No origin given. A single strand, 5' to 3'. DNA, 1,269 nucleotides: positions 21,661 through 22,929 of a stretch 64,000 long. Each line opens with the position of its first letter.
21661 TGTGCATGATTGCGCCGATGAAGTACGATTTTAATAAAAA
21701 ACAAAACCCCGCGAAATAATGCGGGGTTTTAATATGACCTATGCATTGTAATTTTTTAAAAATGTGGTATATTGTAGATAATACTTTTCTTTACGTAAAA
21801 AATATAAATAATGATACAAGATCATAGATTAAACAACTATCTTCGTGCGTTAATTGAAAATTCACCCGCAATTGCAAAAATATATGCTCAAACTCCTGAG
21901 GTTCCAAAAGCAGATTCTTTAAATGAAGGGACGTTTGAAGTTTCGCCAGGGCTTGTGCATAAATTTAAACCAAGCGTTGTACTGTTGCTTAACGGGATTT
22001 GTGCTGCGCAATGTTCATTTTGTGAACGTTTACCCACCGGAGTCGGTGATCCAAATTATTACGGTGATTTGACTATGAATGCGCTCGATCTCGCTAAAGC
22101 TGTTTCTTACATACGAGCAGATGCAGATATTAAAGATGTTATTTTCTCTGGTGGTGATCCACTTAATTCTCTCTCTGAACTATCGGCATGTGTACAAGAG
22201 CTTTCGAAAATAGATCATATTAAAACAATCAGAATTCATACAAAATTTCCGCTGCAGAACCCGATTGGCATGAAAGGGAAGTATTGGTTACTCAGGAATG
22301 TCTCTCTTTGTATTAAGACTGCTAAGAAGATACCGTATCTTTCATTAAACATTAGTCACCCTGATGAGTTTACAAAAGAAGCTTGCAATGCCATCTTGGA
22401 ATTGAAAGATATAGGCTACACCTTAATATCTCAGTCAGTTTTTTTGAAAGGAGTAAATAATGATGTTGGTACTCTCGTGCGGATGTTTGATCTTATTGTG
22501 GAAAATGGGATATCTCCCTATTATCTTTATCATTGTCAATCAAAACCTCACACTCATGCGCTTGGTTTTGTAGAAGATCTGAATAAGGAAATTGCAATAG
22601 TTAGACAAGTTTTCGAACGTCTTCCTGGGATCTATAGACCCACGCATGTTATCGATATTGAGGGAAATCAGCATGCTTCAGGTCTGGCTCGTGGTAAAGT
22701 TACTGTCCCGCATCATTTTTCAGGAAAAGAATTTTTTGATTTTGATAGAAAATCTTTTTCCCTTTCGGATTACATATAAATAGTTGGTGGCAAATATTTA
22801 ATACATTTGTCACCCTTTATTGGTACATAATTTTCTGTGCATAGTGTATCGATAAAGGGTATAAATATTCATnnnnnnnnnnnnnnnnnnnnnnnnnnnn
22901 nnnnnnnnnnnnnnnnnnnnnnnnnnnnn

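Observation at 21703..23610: KamA-family radical-SAM aminomutase + MJ0570/Dph6-like PP-loop amidoligase cassette bounded by inverted copies of one terminator hairpin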

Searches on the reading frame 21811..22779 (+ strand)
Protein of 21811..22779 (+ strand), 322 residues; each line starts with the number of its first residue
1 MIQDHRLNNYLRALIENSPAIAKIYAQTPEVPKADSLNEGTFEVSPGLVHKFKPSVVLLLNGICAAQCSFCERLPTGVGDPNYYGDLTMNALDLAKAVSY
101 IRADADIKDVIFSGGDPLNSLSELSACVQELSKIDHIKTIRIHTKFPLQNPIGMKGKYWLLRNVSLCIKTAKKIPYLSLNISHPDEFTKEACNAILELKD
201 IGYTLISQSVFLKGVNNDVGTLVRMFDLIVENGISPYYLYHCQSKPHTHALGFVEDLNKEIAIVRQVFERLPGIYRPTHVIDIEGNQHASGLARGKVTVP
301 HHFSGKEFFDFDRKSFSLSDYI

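Call 3: search_protein_families(library=pfam, proteins=[window:21811-22779:+], max_evalue=0.01)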
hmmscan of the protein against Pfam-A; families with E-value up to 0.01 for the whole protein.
window:21811-22779:+ (322 aa): 2 families
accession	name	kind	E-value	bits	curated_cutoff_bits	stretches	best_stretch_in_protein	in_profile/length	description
PF04055.27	Radical_SAM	-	0.00039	21.1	29.5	1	62-216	5-155/166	Radical SAM superfamily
PF13353.11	Fer4_12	-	0.0063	17.2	22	0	63-146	14-92/137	4Fe-4S single cluster domain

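Call 4: search_protein_families(library=ncbifam, proteins=[window:21811-22779:+], max_evalue=0.01)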
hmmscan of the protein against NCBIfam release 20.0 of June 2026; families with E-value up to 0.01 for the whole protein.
window:21811-22779:+ (322 aa): 7 families
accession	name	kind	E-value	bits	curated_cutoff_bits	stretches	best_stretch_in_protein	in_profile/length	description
TIGR03822.1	AblA_like_2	hypoth_equivalog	2.6e-46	158.1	396.25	1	33-290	67-313/321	lysine-2,3-aminomutase-like protein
TIGR03821.1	EFP_modif_epmB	equivalog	7.4e-41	140.2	369.3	1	33-287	75-316/321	EF-P beta-lysylation protein EpmB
TIGR00238.1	TIGR00238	subfamily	4.3e-38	131.1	199.2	1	32-285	91-331/331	KamA family radical SAM protein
TIGR04468.1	arg_2_3_am_muta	equivalog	1.4e-33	116.4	600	1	34-282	80-319/351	arginine 2,3-aminomutase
TIGR03820.1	lys_2_3_AblA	equivalog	6.1e-33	114.2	525.4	1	31-285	85-326/417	lysine 2,3-aminomutase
TIGR04368.1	Glu_2_3_NH3_mut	equivalog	8.5e-28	97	650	1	30-285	128-370/404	glutamate 2,3-aminomutase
TIGR04038.1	tatD_link_rSAM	subfamily_domain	0.0089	15.8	129.7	0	56-145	10-96/192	TatD family nuclease-associated radical SAM protein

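Call 10: find_homologous_proteins(query=window:21811-22779:+)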
Query window:21811-22779:+ (322 aa): 171 proteins with E <= 0.001 among 2281 candidates; the best 120 are listed.
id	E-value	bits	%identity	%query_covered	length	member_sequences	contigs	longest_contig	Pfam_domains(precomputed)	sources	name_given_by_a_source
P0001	2.2e-205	699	95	100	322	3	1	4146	-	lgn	-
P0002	6.9e-117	408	57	100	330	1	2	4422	PF04055.28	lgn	-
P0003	2.4e-115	403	58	100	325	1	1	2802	PF04055.28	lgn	-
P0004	7.3e-92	326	47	99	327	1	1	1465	-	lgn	-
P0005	3.6e-53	199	40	98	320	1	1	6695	PF04055.28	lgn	-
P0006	5.0e-53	198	41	92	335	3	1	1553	PF04055.28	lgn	-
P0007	1.1e-51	194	40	92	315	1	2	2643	PF04055.28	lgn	-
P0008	1.2e-51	194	38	92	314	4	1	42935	PF04055.28,PF13353.12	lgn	-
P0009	4.4e-51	192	38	92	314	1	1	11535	PF04055.28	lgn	-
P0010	4.9e-51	192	40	97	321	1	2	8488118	PF04055.28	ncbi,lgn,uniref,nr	ncbi:radical SAM protein [Actinokineospora auranticolor]|uniref:Lysine 2,3-aminomutase n=1 Tax=Actin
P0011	6.7e-51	191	43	90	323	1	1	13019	PF04055.28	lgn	-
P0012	9.4e-50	187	34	100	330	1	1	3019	PF04055.28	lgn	-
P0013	1.2e-49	187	39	98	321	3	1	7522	PF04055.28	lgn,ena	-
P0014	1.7e-49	186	36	99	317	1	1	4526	PF04055.28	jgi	jgi:lysine 2,3-aminomutase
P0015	3.5e-49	185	41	90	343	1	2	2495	PF04055.28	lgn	-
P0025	6.2e-47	178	39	90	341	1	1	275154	PF04055.28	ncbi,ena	-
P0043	4.6e-40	156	38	86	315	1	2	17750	PF04055.28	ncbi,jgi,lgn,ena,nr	ncbi:MAG TPA: KamA family radical SAM protein [Candidatus Paceibacterota bacterium]|nr:KamA family r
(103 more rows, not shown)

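Call 11: find_encoding_contigs(protein=P0001, flank=5000, max_places=3)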
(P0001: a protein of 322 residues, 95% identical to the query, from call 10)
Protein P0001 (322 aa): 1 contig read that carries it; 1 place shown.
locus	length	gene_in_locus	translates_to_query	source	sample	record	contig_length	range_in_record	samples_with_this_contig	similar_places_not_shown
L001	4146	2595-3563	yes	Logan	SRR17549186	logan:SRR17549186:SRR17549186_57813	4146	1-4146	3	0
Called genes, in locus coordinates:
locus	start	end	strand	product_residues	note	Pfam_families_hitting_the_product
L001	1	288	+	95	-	?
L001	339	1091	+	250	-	PF01509:TruB_N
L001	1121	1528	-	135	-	-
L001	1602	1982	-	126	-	-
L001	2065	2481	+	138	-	-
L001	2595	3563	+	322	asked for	-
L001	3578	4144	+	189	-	?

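Call 12: find_encoding_contigs(protein=P0002, flank=5000, max_places=3)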
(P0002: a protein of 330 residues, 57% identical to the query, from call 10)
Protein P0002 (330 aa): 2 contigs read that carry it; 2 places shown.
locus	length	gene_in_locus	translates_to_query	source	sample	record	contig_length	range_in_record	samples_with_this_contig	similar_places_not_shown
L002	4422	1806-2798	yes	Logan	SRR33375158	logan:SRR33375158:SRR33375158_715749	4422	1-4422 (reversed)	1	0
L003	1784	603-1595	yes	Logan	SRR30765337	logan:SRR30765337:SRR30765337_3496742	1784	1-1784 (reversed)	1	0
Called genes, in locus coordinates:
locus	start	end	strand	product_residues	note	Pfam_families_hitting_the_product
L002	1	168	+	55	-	?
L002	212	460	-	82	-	-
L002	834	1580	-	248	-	-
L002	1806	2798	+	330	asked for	PF04055:Radical_SAM (faint)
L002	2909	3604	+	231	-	PF28410:Diphthami_syn_2_C (weak)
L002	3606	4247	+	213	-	PF05175:MTS, PF13847:Methyltransf_31 (weak)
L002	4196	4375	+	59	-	-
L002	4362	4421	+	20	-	?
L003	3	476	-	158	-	?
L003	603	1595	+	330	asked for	PF04055:Radical_SAM (faint)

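Call 13: find_encoding_contigs(protein=P0008, flank=6000, max_places=3)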
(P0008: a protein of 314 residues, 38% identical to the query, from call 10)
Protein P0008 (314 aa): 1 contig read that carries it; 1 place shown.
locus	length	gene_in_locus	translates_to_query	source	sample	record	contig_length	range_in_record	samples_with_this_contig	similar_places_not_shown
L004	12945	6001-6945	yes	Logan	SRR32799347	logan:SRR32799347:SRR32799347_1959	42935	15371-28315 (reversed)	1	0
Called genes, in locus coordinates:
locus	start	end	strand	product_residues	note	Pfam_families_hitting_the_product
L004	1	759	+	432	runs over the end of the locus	PF13393:tRNA-synt_His, PF00587:tRNA-synt_2b, PF03129:HGTP_anticodon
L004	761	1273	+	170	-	PF01327:Pep_deformylase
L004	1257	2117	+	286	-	PF00551:Formyl_trans_N, PF02911:Formyl_trans_C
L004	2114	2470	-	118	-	PF02482:Ribosomal_S30AE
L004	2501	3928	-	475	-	PF00224:PK, PF03328:HpcH_HpaI (weak), PF02887:PK_C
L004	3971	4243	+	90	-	-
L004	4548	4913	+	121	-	PF01844:HNH (faint)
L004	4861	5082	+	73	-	-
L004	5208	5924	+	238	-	PF01902:Diphthami_syn_2_N (weak), PF28410:Diphthami_syn_2_C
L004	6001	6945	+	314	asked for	PF13353:Fer4_12 (faint), PF04055:Radical_SAM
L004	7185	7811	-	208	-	-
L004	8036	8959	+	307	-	PF03881:Fructosamin_kin (weak), PF01636:APH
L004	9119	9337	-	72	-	-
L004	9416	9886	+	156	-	-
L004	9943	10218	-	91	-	-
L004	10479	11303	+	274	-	PF24827:AstE_AspA_cat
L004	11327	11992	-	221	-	-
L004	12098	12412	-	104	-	PF01371:Trp_repressor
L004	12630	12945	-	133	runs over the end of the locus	-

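Call 14: find_encoding_contigs(protein=P0010, flank=8000, max_places=2)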
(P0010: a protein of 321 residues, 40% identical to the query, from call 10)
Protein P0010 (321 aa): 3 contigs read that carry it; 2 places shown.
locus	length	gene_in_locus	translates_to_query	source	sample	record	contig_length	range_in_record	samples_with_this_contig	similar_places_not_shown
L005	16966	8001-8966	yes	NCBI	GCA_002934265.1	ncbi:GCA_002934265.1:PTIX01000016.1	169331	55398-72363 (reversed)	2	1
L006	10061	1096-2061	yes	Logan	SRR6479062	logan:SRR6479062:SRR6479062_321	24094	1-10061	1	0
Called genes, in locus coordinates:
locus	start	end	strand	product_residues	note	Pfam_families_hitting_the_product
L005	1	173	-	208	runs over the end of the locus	-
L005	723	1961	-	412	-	PF00999:Na_H_Exchanger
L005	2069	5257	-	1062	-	PF00083:Sugar_tr (weak), PF07690:MFS_1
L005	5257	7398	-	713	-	-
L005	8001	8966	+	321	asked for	PF04055:Radical_SAM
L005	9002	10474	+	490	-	-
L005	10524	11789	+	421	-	PF01041:DegT_DnrJ_EryC1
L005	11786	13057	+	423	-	PF13439:Glyco_transf_4, PF13579:Glyco_trans_4_4, PF20706:GT4-conflict, PF00534:Glycos_transf_1, PF13692:Glyco_trans_1_4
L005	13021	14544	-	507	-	PF00890:FAD_binding_2 (weak), PF01266:DAO (weak), PF13450:NAD_binding_8 (weak), PF00732:GMC_oxred_N, PF05199:GMC_oxred_C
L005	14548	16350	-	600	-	PF02310:B12-binding, PF04055:Radical_SAM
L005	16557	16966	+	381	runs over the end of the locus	PF13353:Fer4_12 (weak), PF04055:Radical_SAM, PF13186:SPASM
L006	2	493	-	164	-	?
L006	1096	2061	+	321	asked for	PF04055:Radical_SAM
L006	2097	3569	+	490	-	-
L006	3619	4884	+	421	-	PF01041:DegT_DnrJ_EryC1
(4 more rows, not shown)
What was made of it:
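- The closest non-CPR homologue of the aminomutase (Actinokineospora, 40% identity) lies in a sugar-modifying cluster with DegT aminotransferase, GT4 and two more radical-SAM genes (call 14).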

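Call 15: find_encoding_contigs(protein=P0025, flank=8000, max_places=2)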
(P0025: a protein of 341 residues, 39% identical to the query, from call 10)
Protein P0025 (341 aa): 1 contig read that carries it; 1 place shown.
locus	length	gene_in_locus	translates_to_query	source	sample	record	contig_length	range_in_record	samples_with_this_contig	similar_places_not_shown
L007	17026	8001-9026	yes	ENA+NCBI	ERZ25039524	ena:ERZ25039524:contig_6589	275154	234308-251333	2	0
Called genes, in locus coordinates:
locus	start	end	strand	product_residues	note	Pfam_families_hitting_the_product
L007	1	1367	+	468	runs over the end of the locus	PF14559:TPR_19 (faint), PF23914:TPR_CcmH_CycH (faint), PF13432:TPR_16 (weak), PF13517:FG-GAP_3 (faint)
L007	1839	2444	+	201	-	-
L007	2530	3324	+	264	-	-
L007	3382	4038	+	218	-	-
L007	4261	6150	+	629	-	-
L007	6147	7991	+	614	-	PF01839:FG-GAP (faint), PF13517:FG-GAP_3, PF07593:UnbV_ASPIC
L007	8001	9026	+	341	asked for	PF04055:Radical_SAM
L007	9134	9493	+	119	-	-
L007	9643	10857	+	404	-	PF07592:DDE_Tnp_ISAZ013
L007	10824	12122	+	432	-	PF14486:DUF4432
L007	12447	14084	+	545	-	PF13384:HTH_23 (faint), PF13936:HTH_38 (weak), PF00665:rve, PF22483:Mu-transpos_C_2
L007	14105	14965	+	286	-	PF01695:IstB_IS21, PF00004:AAA (faint)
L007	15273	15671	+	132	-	-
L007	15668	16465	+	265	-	PF07592:DDE_Tnp_ISAZ013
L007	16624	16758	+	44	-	-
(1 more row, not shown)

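Call 16: find_encoding_contigs(protein=P0043, flank=8000, max_places=2)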
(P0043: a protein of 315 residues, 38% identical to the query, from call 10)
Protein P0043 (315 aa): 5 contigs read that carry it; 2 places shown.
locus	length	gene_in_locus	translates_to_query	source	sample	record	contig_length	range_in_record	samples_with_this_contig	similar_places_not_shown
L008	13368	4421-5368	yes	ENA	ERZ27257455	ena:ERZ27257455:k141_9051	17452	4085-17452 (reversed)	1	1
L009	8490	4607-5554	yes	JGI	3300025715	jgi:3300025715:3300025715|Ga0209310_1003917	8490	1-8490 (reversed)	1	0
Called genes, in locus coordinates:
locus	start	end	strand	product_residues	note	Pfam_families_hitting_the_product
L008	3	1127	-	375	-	?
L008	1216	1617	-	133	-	PF00856:SET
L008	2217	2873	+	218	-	PF01936:NYN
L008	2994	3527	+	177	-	-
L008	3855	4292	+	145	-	PF02643:DUF192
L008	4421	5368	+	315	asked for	PF04055:Radical_SAM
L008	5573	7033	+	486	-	-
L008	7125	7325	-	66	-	PF00037:Fer4 (faint), PF12837:Fer4_6 (faint), PF13459:Fer4_15, PF14697:Fer4_21 (weak), PF13370:Fer4_13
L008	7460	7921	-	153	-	PF01592:NifU_N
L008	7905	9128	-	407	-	PF00266:Aminotran_5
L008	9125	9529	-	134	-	PF02082:Rrf2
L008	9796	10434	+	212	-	-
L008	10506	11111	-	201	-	PF13482:RNase_H_2 (weak), PF10108:DNA_pol_B_exo2 (faint)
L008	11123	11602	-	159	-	PF04308:RNaseH_like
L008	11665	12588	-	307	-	PF14602:Hexapep_2 (faint), PF21711:DCTN5 (faint), PF24894:Hexapep_GlmU (faint), PF25247:LbH_GLGC (faint), PF25084:LbH_EIF2B (weak), PF25087:GMPPB_C (weak), PF00132:Hexapep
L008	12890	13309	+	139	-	PF01230:HIT (weak)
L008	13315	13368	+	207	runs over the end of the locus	-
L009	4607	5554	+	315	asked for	PF04055:Radical_SAM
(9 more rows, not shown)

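Call 21: search_solved_structures(query=window:21811-22779:+, show_alignments=3, max_evalue=0.001)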
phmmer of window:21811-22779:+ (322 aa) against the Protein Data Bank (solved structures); distinct sequences matched with E-value up to 0.001: 1.
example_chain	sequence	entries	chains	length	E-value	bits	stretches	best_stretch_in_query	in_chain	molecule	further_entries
2a5h_A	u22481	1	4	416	1.1e-26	96.7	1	34-286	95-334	L-lysine 2,3-aminomutase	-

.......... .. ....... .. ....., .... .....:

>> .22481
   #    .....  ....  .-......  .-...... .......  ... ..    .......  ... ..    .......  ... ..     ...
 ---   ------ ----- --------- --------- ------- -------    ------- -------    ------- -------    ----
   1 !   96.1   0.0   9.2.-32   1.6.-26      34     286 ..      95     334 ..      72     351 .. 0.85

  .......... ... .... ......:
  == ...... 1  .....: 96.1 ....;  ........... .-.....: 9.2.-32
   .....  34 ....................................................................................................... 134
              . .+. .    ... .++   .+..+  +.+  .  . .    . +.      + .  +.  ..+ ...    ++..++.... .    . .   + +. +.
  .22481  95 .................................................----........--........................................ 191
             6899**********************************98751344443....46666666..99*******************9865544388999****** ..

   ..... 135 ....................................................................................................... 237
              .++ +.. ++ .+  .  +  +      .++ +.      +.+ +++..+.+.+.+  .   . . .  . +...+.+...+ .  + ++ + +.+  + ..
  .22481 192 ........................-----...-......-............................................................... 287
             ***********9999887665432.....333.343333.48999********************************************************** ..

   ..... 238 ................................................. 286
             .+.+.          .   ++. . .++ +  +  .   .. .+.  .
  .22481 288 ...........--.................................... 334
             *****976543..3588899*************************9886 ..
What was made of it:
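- On Lysine 2,3-aminomutase proper (TIGR03820 / LAM): C268 aligns to Asp, and the protein ends before the C-terminal Cys cluster (call 21).
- The match to PDB 2A5H has E = 1e-26 (call 21).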

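Call 39: search_protein_families(library=pfam, proteins=[L005:9002-10474:+, L008:5573-7033:+, L002:3606-4247:+], max_evalue=0.1)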
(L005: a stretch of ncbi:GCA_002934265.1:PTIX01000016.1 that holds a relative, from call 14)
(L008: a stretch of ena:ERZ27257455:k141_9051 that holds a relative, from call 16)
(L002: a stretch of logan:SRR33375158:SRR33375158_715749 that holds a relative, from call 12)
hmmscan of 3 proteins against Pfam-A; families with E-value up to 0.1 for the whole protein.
L005:9002-10474:+ (490 aa): 0 families

L008:5573-7033:+ (486 aa): 0 families

L002:3606-4247:+ (213 aa): 11 families
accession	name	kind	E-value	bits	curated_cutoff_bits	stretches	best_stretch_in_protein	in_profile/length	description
PF05175.20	MTS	-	1.3e-10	41.6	23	1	42-127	23-108/170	Methyltransferase small domain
PF13847.12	Methyltransf_31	-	6.7e-06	26.3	27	1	49-124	2-81/145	Methyltransferase domain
PF02527.21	GidB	-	4.6e-05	23.3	27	1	36-122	33-120/184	rRNA small subunit methyltransferase G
PF06325.19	PrmA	-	0.00045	20.2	22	1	42-124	154-233/296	Ribosomal protein L11 methyltransferase (PrmA)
PF01170.24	UPF0020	-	0.00091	19.4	22.3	1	71-130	73-134/197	RMKL-like, methyltransferase domain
PF02390.23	Methyltransf_4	-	0.0018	18.2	24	1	52-109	3-60/173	Putative methyltransferase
PF13679.12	Methyltransf_32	-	0.019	15.4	27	1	36-121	10-105/143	Methyltransferase domain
PF11599.14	AviRa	-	0.038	13.9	25.7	1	99-130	144-177/232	RRNA methyltransferase AviRa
PF02384.22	N6_Mtase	-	0.043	13.6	20.4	1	41-143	37-151/311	N-6 DNA Methylase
PF08242.18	Methyltransf_12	-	0.086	14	30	0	55-123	1-71/98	Methyltransferase domain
PF24675.1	NpmA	-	0.098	12.4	60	0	36-79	9-52/214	16S rRNA (adenine(1408)-N(1))-methyltransferase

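Call 40: search_protein_families(library=ncbifam, proteins=[L005:9002-10474:+, L008:5573-7033:+, L002:3606-4247:+], max_evalue=0.1)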
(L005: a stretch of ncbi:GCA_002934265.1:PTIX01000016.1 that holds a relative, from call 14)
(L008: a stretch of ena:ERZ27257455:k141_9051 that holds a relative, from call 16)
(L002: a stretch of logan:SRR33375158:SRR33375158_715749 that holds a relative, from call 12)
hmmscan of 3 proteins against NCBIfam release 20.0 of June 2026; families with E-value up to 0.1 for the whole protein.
L005:9002-10474:+ (490 aa): 2 families
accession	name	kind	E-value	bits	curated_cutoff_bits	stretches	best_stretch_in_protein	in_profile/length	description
NF005096.0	PRK06524.1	equivalog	0.00074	17.7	684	1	350-396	283-330/493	biotin carboxylase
NF042917.1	PAGG_GluLig_BesA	equivalog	0.0028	16.5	750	1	302-399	266-359/432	L-propargylglycine--L-glutamate ligase BesA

L008:5573-7033:+ (486 aa): 1 family
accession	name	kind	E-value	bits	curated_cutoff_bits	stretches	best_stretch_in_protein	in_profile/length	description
TIGR04429.1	Phr_nterm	subfamily_domain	0.038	14.5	25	1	1-20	1-23/28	Phr family secreted Rap phosphatase inhibitor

L002:3606-4247:+ (213 aa): 32 families (the best 25 are shown)
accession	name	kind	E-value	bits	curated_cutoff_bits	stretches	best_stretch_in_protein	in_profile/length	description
TIGR03534.1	RF_mod_PrmC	equivalog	2.8e-31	108.9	199.1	1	4-194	42-233/253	peptide chain release factor N(5)-glutamine methyltransferase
TIGR00536.1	hemK_fam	subfamily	2.8e-25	89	115.5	1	3-199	66-263/286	HemK family protein methyltransferase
TIGR03533.1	L3_gln_methyl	equivalog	2.4e-16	59.9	229.7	1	3-157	73-227/284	50S ribosomal protein L3 N(5)-glutamine methyltransferase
NF002421.0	PRK01544.1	equivalog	3.5e-14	52.4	567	2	48-168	136-256/524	bifunctional peptide chain release factor N(5)-glutamine methyltransferase PrmC/tRNA (guanosine(46)-N7)-methyltransferase TrmB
TIGR02469.1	CbiT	equivalog_domain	6.4e-09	36.1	78.3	1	42-122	11-93/124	precorrin-6Y C5,15-methyltransferase (decarboxylating) subunit CbiT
NF006138.0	PRK08287.1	equivalog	4.6e-08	33.1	210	1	38-106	18-87/189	decarboxylating cobalt-precorrin-6B (C(15))-methyltransferase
TIGR03704.1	PrmC_rel_meth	equivalog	4.2e-07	29.7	248.8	1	6-150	41-185/251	putative protein N(5)-glutamine methyltransferase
NF000499.2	Erm23S_rRNA_broad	equivalog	2.4e-06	27.2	212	1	35-128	8-97/244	23S ribosomal RNA methyltransferase Erm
TIGR00138.1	rsmG_gidB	equivalog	1.1e-05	25.2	99.5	1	40-123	33-117/183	16S rRNA (guanine(527)-N(7))-methyltransferase RsmG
NF011529.0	PRK14968.1-3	equivalog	1.7e-05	24.3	162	1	43-127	27-108/198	putative methyltransferase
TIGR00406.1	prmA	equivalog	2.4e-05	23.9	183.15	1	41-125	151-233/288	50S ribosomal protein L11 methyltransferase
NF011527.0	PRK14968.1-1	equivalog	0.00013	21.8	242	1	25-127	11-103/192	putative methyltransferase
TIGR00755.1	ksgA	equivalog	0.0005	19.5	171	1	37-127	16-104/256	16S rRNA (adenine(1518)-N(6)/adenine(1519)-N(6))-dimethyltransferase RsmA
NF011530.0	PRK14968.1-4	equivalog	0.0008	18.8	243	1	27-96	18-84/202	putative methyltransferase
NF005640.0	PRK07402.1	equivalog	0.00087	18.9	219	1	44-108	37-101/200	precorrin-6Y C5,15-methyltransferase subunit CbiT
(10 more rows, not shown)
